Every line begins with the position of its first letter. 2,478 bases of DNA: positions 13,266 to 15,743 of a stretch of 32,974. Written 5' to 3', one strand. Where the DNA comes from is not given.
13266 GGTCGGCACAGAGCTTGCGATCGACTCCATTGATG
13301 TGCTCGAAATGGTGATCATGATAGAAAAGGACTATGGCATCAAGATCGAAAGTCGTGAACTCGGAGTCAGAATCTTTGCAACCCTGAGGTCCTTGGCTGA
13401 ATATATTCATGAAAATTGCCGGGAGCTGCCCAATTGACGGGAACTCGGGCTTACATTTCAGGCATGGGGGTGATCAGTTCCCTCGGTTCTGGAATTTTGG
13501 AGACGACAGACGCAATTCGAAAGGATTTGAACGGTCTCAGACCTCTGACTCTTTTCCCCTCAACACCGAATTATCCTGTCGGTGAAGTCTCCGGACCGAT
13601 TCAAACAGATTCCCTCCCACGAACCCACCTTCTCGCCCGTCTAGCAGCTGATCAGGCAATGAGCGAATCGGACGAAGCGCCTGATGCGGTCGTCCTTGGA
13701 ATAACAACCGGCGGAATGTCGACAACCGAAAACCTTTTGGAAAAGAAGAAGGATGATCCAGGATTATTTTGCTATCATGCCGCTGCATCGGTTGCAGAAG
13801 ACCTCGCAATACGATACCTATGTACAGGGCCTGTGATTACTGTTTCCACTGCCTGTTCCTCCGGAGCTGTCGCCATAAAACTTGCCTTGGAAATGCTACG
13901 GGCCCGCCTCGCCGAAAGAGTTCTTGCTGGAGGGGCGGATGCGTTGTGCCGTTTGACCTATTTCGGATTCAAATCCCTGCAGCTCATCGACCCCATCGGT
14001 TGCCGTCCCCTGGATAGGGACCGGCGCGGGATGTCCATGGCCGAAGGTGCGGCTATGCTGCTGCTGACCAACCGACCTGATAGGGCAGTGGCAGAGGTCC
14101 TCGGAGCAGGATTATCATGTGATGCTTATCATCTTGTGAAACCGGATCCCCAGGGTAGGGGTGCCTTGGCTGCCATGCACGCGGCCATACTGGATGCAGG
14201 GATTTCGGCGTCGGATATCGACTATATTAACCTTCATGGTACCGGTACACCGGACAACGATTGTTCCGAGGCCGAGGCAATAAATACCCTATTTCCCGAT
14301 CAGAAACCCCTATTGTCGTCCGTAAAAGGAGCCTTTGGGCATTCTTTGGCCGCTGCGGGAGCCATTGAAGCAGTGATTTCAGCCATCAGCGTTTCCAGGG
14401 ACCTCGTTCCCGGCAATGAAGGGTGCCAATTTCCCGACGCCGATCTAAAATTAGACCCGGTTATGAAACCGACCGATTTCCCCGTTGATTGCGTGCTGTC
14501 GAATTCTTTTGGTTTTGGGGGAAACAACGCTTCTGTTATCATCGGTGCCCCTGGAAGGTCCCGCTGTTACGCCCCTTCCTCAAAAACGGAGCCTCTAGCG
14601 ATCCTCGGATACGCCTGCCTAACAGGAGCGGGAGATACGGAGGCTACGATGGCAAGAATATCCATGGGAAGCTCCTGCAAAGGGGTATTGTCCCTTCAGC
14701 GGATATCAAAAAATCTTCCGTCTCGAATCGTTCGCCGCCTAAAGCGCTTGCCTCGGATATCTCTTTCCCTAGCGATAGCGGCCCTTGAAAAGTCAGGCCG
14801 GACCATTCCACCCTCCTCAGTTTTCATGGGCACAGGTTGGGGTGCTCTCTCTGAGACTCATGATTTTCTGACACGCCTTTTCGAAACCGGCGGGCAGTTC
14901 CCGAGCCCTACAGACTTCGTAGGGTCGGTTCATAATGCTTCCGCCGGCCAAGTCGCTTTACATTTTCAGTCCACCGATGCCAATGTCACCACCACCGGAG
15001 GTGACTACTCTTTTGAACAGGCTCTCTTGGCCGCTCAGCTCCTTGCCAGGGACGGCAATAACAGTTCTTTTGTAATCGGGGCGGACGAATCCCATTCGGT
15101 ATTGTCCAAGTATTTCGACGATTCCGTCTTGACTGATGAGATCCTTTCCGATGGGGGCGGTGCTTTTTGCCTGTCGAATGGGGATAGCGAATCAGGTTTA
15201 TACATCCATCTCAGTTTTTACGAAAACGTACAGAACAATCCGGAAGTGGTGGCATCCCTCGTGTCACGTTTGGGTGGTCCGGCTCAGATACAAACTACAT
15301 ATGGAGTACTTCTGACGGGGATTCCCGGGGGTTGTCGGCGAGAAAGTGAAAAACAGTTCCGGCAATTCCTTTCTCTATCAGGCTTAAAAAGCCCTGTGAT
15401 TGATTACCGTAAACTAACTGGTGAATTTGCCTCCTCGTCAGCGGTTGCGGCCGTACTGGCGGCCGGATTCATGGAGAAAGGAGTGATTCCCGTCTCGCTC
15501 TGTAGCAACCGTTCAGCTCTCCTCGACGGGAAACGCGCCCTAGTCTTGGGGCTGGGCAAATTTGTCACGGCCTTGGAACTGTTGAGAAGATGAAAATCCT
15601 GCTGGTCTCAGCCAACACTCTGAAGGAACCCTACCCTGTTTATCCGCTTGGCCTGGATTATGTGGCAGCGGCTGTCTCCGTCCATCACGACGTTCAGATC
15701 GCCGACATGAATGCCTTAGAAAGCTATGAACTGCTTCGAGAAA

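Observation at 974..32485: Orphan ~31.5-kb type II FAS/PKS-like lipid island: aryl-polyene-style export/anchoring chassis combined with five radical SAM enzymes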

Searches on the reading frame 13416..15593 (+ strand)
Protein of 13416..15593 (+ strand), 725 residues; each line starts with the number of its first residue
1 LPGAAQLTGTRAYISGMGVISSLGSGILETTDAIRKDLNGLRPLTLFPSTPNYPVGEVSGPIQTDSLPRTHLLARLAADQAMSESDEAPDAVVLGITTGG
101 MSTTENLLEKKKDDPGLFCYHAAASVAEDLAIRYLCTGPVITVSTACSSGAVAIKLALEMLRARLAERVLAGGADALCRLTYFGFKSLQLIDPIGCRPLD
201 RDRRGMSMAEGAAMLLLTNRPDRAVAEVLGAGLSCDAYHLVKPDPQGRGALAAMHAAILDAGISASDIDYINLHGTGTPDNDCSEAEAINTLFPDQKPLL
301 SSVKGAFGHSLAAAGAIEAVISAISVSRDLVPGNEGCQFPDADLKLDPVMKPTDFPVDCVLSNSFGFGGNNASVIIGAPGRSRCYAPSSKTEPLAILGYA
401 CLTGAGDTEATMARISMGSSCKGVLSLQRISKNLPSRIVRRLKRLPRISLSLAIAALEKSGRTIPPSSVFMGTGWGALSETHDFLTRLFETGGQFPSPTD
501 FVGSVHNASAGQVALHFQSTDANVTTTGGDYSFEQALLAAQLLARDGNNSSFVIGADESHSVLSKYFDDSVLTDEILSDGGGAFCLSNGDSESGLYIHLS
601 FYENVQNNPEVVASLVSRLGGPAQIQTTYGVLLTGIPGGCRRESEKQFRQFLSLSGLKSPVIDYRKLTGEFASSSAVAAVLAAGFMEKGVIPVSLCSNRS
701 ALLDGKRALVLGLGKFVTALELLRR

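Call 4: search_protein_families(library=pfam, proteins=[window:13416-15593:+], max_evalue=0.01)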
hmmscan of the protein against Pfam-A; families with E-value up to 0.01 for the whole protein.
window:13416-15593:+ (725 aa): 6 families
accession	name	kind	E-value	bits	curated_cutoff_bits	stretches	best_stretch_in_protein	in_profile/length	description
PF00109.32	ketoacyl-synt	-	1.9e-27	96.9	20.8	1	83-220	102-249/252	Beta-ketoacyl synthase, N-terminal domain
PF02801.28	Ketoacyl-synt_C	-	5.9e-27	94.5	20.8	1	226-334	2-115/119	Beta-ketoacyl synthase, C-terminal domain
PF13723.12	Ketoacyl-synt_2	-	2.6e-10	40.7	25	1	433-560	21-142/223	Beta-ketoacyl synthase, N-terminal domain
PF16197.11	KAsynt_C_assoc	-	1.1e-05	26.2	33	1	343-381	10-48/111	Ketoacyl-synthetase C-terminal extension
PF08545.16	ACP_syn_III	-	8.2e-05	22.9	24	0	143-180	3-40/80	3-Oxoacyl-[acyl-carrier-protein (ACP)] synthase III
PF00108.29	Thiolase_N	-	0.0012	18.7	26.4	1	139-179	77-117/260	Thiolase, N-terminal domain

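Call 8: search_protein_families(library=ncbifam, proteins=[window:13416-15593:+], max_evalue=0.01)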
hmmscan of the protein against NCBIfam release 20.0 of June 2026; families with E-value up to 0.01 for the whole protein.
window:13416-15593:+ (725 aa): 29 families (the best 25 are shown)
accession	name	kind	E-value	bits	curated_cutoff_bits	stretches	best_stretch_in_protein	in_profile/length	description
NF006618.0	PRK09185.1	subfamily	1.4e-89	300.9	407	1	12-378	5-392/394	beta-ketoacyl-ACP synthase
TIGR03150.1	fabF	equivalog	8.8e-75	251.9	493.75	2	11-376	2-406/407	beta-ketoacyl-ACP synthase II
NF005589.0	PRK07314.1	subfamily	1.7e-69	234.6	387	1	11-376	5-409/413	beta-ketoacyl-ACP synthase II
NF004618.0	PRK05952.1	equivalog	4.6e-60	203.5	455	1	13-377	5-381/384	beta-ketoacyl-ACP synthase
NF005076.0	PRK06501.1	equivalog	1e-58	199.2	629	1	115-378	143-422/425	beta-ketoacyl-ACP synthase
NF004970.0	PRK06333.1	subfamily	3.8e-58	197.3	525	1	83-376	103-419/424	beta-ketoacyl-ACP synthase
NF058662.1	cispenta_AmcF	equivalog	1.9e-55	188.4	325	1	13-376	3-367/369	cispentacin biosynthesis acyltransferase subunit AmcF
NF006274.0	PRK08439.1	equivalog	1.3e-48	165.8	621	1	11-376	3-403/406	beta-ketoacyl-ACP synthase II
NF005916.1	PRK07910.1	equivalog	1.2e-47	162.8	560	1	131-378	155-417/418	KasA/KasB family beta-ketoacyl-ACP synthase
NF006587.0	PRK09116.1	equivalog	8e-42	143.4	470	1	125-376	142-404/408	beta-ketoacyl-ACP synthase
NF006434.0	PRK08722.1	equivalog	7.1e-40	137.1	759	1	123-376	140-411/414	beta-ketoacyl-ACP synthase II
NF005935.0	PRK07967.1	equivalog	2.3e-37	128.8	630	1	122-376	137-401/406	beta-ketoacyl-ACP synthase I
NF005490.0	PRK07103.1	equivalog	7.7e-31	107.6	445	1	137-376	159-410/414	polyketide beta-ketoacyl:acyl carrier protein synthase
NF040607.1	mycolic_Pks13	equivalog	4.7e-28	97.2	2100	1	123-384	247-531/1680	polyketide synthase Pks13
NF045894.1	PKS_plus_SDR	equivalog_domain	2.9e-24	84.8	1740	1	109-324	134-362/1515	type I polyketide synthase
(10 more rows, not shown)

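Call 25: search_solved_structures(query=window:13416-15593:+, max_evalue=1e-10)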
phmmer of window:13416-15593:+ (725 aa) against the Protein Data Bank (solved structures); distinct sequences matched with E-value up to 1e-10: 124 (the best 60 are shown).
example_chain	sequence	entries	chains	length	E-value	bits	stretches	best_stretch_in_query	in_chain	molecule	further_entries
9s5h_B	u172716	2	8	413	2.9e-54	188.1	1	110-376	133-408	3-oxoacyl-(Acyl-carrier-protein) synthase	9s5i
6qsp_A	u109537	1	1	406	1.4e-51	179.2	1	77-378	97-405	Beta-ketoacyl synthase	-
7f28_B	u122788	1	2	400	1.8e-51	178.9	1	90-378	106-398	Putative 3-oxoacyl-[ACP] synthase FabV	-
1j3n_A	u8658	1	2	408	6.6e-49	170.4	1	11-373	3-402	3-oxoacyl-(acyl-carrier protein) synthase II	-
6kxd_A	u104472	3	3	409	1.8e-46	162.3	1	10-380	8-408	Ketosynthase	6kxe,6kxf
4jga_A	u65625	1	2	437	4.2e-46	161.1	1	91-376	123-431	3-oxoacyl-[acyl-carrier-protein] synthase 2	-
9n50_A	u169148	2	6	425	5.2e-45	157.5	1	126-376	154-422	3-oxoacyl-[acyl-carrier-protein] synthase, mitochondrial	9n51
2iwy_A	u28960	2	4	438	5.6e-45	157.4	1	126-376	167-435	3-OXOACYL-[ACYL-CARRIER-PROTEIN] SYNTHASE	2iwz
2c9h_A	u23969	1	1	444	5.9e-45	157.3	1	126-376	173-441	MITOCHONDRIAL BETA-KETOACYL SYNTHASE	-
1e5m_A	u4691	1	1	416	4.6e-43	151.1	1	6-374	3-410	BETA KETOACYL ACYL CARRIER PROTEIN SYNTHASE II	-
5sxo_A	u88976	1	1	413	6.3e-43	150.6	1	127-375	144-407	3-oxoacyl-[acyl-carrier-protein] synthase 2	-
3o04_A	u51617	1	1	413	1.7e-42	149.2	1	127-375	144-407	beta-keto-acyl carrier protein synthase II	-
3e60_A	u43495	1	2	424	6.5e-42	147.2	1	124-376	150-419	3-oxoacyl-[acyl-carrier-protein ] synthase II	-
4ddo_A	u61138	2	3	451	1.4e-41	146.2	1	114-376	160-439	3-oxoacyl-[acyl-carrier-protein] synthase 2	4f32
4ls6_A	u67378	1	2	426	3.5e-41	144.9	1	6-376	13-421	3-oxoacyl-[acyl-carrier-protein] synthase 2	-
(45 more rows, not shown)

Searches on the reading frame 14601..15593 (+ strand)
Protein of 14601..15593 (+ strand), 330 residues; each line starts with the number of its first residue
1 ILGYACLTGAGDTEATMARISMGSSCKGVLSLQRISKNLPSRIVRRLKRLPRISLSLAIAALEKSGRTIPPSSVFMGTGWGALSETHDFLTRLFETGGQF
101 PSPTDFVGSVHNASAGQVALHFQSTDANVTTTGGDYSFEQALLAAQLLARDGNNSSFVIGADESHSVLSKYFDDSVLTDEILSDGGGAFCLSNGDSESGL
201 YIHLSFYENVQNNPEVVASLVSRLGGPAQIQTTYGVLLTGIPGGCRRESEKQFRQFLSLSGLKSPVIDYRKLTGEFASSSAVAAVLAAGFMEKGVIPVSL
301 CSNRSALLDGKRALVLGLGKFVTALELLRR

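Call 46: search_solved_structures(query=window:14601-15593:+, max_evalue=1, show_alignments=1)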
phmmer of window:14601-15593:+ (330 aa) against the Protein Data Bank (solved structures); distinct sequences matched with E-value up to 1: 16.
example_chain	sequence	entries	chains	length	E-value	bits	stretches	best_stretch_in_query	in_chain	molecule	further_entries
6een_D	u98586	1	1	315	3.2e-08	36.4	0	231-311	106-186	Designer Pentatricopeptide Protein dPPR10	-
6een_B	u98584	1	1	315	5.9e-08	35.5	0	232-310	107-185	Designer Pentatricopeptide Protein dPPR10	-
6een_A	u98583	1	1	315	6.3e-06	28.9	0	232-310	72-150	Designer Pentatricopeptide Protein dPPR10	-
6een_C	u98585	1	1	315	1.8e-05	27.4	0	232-310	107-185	Designer Pentatricopeptide Protein dPPR10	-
6kxd_B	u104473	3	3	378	0.00044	22.8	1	68-288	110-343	Ketosynthase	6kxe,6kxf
4ozs_A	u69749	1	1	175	0.00047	22.7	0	232-311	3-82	Alpha solenoid protein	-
6qsp_B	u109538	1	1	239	0.00091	21.8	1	38-158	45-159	Uncharacterized protein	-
9s5h_C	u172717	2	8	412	0.0024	20.4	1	60-161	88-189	3-oxoacyl-(Acyl-carrier-protein) synthase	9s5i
7f28_A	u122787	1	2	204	0.0038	19.7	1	39-146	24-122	Ketoacyl_synth_N domain-containing protein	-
8pj0_A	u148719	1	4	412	0.05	16.1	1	35-134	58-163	3-oxoacyl-[acyl-carrier-protein] synthase 2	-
8cn8_A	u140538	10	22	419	0.052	16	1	35-134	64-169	3-oxoacyl-[acyl-carrier-protein] synthase 2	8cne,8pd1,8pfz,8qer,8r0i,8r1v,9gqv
7oc0_A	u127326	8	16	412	0.056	15.9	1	35-134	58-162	3-oxoacyl-[acyl-carrier-protein] synthase 2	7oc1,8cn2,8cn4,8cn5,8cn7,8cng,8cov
8cou_A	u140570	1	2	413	0.056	15.9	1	35-134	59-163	3-oxoacyl-[acyl-carrier-protein] synthase 2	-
4jb6_A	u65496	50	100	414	0.056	15.9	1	35-134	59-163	3-oxoacyl-[acyl-carrier-protein] synthase 2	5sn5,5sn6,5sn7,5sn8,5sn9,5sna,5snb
8qm1_A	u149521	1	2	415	0.073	15.5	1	35-132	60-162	3-oxoacyl-[acyl-carrier-protein] synthase 2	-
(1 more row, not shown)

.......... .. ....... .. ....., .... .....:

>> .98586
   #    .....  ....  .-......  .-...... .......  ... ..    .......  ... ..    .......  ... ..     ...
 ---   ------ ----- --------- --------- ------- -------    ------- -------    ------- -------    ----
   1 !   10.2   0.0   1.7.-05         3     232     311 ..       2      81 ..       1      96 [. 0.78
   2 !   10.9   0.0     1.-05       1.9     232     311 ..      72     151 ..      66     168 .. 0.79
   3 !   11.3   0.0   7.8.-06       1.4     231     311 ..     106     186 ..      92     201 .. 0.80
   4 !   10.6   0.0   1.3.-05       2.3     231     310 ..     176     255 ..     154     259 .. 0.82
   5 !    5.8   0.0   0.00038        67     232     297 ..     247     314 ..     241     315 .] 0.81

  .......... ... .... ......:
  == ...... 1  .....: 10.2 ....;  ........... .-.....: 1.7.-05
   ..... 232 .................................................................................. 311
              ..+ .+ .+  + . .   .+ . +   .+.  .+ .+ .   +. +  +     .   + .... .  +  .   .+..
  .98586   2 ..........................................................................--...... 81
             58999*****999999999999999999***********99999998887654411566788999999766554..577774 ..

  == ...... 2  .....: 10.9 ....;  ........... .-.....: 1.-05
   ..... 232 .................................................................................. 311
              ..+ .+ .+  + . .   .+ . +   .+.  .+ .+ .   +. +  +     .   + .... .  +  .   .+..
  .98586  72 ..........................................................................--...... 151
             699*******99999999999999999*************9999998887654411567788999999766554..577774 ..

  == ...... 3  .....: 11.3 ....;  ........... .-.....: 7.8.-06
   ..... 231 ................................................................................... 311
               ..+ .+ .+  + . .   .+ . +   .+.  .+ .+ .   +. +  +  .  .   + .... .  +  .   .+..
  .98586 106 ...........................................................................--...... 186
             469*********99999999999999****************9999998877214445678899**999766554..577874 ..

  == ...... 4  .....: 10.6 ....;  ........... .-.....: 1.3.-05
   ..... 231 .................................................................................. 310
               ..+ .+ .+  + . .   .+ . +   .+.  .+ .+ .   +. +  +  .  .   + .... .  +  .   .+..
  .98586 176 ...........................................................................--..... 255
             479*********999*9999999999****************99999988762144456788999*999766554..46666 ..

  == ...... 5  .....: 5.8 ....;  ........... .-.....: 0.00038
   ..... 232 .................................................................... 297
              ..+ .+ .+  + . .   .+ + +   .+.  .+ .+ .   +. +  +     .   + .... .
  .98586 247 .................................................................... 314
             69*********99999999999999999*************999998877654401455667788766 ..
